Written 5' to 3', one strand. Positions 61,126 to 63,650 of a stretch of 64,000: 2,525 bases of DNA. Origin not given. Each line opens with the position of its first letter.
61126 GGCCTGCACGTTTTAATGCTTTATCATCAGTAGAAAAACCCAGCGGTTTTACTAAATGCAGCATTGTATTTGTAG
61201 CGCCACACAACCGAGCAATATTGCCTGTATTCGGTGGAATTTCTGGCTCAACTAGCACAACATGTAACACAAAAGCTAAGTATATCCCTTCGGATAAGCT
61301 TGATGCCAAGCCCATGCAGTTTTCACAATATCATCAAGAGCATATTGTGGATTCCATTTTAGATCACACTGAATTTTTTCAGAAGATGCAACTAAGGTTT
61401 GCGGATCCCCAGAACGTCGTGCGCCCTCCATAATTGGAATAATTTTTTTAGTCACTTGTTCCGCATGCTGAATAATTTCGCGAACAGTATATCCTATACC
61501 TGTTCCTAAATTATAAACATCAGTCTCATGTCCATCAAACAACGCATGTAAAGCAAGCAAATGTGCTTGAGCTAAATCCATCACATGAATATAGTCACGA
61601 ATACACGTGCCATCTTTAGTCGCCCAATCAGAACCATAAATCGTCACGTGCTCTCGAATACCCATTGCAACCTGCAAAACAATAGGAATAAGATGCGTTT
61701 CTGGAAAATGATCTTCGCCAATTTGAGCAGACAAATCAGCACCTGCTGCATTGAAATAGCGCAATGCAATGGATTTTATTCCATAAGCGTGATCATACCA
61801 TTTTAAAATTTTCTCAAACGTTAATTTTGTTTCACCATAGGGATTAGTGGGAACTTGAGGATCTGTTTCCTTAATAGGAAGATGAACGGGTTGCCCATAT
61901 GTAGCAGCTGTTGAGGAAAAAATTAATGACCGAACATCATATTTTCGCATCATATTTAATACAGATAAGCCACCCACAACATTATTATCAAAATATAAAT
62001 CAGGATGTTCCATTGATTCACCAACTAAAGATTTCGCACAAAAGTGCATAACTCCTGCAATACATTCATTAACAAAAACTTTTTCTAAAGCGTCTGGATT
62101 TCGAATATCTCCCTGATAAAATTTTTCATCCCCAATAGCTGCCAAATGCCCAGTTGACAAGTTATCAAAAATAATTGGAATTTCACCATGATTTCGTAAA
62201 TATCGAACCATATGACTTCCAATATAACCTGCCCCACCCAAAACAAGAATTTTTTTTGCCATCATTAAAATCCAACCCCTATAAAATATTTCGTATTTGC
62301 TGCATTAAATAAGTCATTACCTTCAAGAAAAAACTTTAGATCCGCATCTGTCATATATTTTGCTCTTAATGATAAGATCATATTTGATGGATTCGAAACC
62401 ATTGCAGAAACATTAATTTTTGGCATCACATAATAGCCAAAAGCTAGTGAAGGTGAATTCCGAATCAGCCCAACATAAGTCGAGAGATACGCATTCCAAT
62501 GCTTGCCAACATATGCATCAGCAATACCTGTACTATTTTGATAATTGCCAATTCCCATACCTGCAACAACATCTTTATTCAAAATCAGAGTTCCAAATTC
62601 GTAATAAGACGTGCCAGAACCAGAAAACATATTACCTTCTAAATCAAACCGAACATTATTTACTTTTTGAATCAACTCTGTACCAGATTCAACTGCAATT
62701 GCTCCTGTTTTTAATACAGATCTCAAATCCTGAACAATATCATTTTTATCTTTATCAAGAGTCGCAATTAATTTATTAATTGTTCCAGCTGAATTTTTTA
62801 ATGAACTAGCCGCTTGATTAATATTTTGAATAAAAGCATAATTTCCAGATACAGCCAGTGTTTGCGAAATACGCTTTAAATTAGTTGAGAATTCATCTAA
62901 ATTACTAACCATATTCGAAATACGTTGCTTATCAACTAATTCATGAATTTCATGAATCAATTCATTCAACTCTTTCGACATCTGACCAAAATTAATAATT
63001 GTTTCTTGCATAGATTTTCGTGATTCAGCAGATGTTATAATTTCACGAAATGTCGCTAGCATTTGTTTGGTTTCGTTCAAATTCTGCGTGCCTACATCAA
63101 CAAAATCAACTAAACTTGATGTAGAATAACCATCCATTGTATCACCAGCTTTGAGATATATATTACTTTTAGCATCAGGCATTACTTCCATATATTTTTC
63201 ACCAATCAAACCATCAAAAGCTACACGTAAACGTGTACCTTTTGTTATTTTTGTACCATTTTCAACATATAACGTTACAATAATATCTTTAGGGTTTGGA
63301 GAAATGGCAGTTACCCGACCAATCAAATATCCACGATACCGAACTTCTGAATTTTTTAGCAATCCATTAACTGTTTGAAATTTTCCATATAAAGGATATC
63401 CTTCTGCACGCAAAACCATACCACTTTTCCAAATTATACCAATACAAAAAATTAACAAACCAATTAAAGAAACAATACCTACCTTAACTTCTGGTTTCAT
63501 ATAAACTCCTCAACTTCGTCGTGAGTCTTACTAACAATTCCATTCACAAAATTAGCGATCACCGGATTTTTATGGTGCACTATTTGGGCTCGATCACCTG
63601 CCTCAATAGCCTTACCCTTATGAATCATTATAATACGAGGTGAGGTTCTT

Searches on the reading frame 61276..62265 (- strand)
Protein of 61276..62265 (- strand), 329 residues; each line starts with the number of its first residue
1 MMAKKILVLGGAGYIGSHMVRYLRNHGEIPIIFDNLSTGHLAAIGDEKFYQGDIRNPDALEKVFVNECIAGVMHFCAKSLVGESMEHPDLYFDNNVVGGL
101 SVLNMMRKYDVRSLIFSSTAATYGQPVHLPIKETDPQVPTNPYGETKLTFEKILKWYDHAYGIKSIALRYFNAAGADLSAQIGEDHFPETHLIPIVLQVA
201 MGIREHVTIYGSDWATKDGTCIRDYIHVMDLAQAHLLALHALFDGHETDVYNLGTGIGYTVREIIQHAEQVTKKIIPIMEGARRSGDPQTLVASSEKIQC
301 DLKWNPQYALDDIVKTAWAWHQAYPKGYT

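Call 32: search_protein_families(library=pfam, proteins=[window:61276-62265:-], max_evalue=0.00001)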
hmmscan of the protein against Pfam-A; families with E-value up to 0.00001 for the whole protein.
window:61276-62265:- (329 aa): 5 families
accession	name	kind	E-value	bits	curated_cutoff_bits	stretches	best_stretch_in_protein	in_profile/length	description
PF01370.27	Epimerase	-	2.4e-55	188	20.9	1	6-254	1-240/240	NAD dependent epimerase/dehydratase family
PF16363.11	GDP_Man_Dehyd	-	4.7e-55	187.8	27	1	7-315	1-330/332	GDP-mannose 4,6 dehydratase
PF01073.25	3Beta_HSD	-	3.4e-13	49.7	22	1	7-153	1-156/280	3-beta hydroxysteroid dehydrogenase/isomerase family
PF04321.23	RmlD_sub_bind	-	7.3e-09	35.5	27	1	5-156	2-138/287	RmlD substrate binding domain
PF02719.21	Polysacc_synt_2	-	1.9e-08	34.3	20.2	1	6-175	1-173/293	Polysaccharide biosynthesis protein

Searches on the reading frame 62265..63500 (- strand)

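Call 32: search_protein_families(library=pfam, proteins=[window:62265-63500:-], max_evalue=0.00001)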
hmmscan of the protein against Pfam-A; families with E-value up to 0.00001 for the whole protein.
window:62265-63500:- (411 aa): 1 family
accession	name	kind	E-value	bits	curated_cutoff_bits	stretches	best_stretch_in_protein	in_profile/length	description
PF02470.25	MlaD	-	3.3e-17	62.9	25.1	1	34-108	2-80/81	MlaD protein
